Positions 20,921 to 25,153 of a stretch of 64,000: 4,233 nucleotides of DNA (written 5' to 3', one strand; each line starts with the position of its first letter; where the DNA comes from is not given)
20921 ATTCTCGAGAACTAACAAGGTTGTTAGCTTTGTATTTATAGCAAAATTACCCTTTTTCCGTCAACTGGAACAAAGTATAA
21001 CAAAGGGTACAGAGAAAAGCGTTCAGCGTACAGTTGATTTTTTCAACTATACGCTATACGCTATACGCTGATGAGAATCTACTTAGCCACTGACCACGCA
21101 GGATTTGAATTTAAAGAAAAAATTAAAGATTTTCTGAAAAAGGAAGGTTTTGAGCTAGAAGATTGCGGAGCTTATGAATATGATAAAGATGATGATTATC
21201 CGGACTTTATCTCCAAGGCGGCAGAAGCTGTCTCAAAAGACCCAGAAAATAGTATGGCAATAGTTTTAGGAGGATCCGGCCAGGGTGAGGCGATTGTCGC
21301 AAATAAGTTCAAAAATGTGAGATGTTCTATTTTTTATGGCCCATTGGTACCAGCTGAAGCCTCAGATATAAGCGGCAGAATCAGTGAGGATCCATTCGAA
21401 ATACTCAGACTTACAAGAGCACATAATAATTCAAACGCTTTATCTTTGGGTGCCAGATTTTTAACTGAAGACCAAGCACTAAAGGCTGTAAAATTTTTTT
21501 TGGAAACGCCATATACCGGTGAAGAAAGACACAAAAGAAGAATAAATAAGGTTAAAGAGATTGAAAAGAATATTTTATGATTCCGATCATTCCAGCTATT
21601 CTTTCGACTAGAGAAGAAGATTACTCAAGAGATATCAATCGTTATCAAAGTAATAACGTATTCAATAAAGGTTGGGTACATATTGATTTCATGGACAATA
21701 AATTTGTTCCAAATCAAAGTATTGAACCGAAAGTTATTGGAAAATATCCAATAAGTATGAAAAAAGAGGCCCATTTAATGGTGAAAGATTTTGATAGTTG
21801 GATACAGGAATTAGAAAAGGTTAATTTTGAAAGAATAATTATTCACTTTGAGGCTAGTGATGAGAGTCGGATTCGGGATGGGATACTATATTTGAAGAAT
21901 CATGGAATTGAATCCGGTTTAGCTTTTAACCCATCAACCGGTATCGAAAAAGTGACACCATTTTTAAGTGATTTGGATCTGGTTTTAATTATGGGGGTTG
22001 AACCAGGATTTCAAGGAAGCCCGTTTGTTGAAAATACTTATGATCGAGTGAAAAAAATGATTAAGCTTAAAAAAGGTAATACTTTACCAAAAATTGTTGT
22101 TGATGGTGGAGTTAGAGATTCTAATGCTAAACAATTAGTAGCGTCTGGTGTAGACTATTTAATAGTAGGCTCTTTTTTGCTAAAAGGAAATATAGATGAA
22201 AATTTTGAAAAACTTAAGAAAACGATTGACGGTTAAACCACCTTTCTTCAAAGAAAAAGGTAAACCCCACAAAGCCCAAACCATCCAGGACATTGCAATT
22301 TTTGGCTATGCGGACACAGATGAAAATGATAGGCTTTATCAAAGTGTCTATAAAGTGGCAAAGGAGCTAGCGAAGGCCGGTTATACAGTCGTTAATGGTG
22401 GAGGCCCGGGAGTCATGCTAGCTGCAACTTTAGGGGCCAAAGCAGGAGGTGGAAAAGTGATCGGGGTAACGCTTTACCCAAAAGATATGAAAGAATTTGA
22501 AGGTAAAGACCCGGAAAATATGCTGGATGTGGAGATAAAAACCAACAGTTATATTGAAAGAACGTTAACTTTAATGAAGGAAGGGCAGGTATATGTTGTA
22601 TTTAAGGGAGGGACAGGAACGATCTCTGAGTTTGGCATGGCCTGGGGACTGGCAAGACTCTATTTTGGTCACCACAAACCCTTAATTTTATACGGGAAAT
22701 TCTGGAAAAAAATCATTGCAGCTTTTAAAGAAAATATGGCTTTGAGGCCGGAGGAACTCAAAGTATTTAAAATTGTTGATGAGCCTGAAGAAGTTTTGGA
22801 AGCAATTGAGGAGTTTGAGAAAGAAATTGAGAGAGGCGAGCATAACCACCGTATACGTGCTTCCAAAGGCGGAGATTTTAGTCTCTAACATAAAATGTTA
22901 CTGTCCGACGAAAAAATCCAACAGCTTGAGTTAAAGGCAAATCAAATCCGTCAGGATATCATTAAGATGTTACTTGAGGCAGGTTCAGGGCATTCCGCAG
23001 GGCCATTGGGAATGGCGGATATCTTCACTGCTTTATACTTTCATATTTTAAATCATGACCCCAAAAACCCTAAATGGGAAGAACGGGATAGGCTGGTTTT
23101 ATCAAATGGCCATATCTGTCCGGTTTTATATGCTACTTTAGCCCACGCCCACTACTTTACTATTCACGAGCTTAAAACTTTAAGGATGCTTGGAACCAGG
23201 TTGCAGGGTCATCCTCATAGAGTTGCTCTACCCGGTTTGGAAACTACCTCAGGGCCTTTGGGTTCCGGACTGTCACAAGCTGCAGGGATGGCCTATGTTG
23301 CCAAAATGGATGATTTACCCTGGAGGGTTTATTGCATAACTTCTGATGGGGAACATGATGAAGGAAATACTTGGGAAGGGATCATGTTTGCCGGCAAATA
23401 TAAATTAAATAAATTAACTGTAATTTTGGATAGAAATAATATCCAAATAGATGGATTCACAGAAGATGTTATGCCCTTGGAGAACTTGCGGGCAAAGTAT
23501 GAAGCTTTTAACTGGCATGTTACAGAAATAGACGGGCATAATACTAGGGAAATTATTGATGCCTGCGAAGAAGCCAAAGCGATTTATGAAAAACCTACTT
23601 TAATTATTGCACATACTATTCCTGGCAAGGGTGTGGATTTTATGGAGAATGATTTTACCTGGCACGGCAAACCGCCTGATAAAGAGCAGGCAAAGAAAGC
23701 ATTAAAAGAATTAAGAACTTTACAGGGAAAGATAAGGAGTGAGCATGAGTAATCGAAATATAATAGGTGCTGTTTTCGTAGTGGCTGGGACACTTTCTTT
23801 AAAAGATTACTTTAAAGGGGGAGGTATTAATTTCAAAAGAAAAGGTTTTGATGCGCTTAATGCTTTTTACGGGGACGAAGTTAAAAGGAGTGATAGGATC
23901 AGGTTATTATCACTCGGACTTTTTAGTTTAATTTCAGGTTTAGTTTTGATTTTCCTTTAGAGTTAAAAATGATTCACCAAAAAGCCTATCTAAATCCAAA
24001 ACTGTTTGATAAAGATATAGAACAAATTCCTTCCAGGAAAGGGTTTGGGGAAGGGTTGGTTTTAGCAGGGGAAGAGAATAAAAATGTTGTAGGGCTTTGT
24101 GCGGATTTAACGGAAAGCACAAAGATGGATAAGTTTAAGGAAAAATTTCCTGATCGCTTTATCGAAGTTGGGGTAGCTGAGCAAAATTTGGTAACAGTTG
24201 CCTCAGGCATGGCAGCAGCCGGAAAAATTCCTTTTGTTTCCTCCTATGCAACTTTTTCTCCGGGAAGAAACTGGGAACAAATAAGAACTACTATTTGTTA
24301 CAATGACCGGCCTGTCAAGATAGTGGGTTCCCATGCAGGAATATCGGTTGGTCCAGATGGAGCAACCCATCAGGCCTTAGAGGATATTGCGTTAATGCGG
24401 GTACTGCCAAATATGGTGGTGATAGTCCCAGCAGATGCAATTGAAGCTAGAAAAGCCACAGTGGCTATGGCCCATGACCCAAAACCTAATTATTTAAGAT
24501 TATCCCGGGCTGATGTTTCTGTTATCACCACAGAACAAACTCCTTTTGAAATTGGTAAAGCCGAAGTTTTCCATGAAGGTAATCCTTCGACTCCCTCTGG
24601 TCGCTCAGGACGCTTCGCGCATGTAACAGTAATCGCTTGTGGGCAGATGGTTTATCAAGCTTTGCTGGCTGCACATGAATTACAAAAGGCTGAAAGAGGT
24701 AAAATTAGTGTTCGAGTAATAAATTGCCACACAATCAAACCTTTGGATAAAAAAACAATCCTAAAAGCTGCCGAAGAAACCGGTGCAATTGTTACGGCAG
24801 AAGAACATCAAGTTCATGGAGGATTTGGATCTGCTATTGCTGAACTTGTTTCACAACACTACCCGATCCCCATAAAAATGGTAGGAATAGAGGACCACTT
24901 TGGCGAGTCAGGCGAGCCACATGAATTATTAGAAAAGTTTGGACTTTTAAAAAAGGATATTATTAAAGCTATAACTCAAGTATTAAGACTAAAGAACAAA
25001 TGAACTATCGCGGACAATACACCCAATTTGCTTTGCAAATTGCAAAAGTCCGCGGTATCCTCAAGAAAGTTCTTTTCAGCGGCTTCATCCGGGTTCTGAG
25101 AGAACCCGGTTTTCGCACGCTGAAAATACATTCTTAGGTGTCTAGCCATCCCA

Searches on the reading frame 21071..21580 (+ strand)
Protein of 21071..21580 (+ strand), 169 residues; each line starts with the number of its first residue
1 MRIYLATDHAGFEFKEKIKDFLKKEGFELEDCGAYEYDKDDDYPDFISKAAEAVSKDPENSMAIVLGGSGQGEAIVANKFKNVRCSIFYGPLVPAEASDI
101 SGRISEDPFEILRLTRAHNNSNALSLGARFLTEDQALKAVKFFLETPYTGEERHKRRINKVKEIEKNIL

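Call 39: search_protein_families(library=pfam, proteins=[window:21071-21580:+], max_evalue=0.00001)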
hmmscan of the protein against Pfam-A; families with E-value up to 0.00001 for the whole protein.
window:21071-21580:+ (169 aa): 1 family
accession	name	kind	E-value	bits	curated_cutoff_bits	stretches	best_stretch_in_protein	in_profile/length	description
PF02502.23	LacAB_rpiB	-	1.6e-38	132.2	24.7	2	3-88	1-84/138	Ribose/Galactose Isomerase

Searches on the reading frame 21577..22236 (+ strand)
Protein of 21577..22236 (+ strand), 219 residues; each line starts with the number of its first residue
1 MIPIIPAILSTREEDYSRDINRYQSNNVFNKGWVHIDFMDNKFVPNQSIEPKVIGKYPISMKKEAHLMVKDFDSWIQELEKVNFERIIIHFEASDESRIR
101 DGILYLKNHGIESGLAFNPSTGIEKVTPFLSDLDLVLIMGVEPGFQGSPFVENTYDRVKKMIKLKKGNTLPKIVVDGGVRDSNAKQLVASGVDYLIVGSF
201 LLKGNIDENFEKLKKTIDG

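Call 40: search_protein_families(library=pfam, proteins=[window:21577-22236:+], max_evalue=0.00001)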
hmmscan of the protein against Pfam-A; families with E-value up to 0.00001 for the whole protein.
window:21577-22236:+ (219 aa): 1 family
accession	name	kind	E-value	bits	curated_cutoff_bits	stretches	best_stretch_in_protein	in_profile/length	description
PF00834.25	Ribul_P_3_epim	-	8e-44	149.9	21.1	1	4-200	2-196/198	Ribulose-phosphate 3 epimerase family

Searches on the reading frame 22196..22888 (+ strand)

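Call 40: search_protein_families(library=pfam, proteins=[window:22196-22888:+], max_evalue=0.00001)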
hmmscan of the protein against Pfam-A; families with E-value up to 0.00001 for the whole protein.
window:22196-22888:+ (230 aa): 2 families
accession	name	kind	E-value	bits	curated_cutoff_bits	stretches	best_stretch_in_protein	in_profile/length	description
PF18306.6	LDcluster4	-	4.9e-21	75.4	26.3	1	33-153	4-117/151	SLOG cluster4 family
PF03641.19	Lysine_decarbox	-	1.1e-13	51.9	27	1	74-203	1-130/131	Possible lysine decarboxylase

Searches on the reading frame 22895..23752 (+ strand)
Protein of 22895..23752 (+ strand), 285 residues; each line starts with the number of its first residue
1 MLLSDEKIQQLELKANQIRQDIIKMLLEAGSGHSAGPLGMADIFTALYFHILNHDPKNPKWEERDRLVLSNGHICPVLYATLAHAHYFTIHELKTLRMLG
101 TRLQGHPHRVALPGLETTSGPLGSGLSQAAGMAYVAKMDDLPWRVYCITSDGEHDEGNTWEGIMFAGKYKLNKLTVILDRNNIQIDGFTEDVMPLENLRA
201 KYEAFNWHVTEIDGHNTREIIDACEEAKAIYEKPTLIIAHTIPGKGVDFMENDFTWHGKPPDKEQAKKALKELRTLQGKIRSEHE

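Call 40: search_protein_families(library=pfam, proteins=[window:22895-23752:+], max_evalue=0.00001)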
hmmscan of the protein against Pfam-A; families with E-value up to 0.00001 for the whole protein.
window:22895-23752:+ (285 aa): 2 families
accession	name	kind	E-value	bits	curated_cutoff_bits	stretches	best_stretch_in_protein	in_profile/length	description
PF00456.26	Transketolase_N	-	9.6e-61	206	22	1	15-269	6-271/334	Transketolase, thiamine diphosphate binding domain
PF13292.11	DXP_synthase_N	-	5.8e-11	42.6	21.2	1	8-186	15-176/274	1-deoxy-D-xylulose-5-phosphate synthase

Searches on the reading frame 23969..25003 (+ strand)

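Call 40: search_protein_families(library=pfam, proteins=[window:23969-25003:+], max_evalue=0.00001)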
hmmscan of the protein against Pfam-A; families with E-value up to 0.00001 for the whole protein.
window:23969-25003:+ (344 aa): 2 families
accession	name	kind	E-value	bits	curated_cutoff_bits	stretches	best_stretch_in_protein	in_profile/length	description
PF02779.29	Transket_pyr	-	2.4e-42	144.9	27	1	19-183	2-172/174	Transketolase, pyrimidine binding domain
PF02780.25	Transketolase_C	-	1.6e-29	102.8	25.9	1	218-331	11-124/124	Transketolase, C-terminal domain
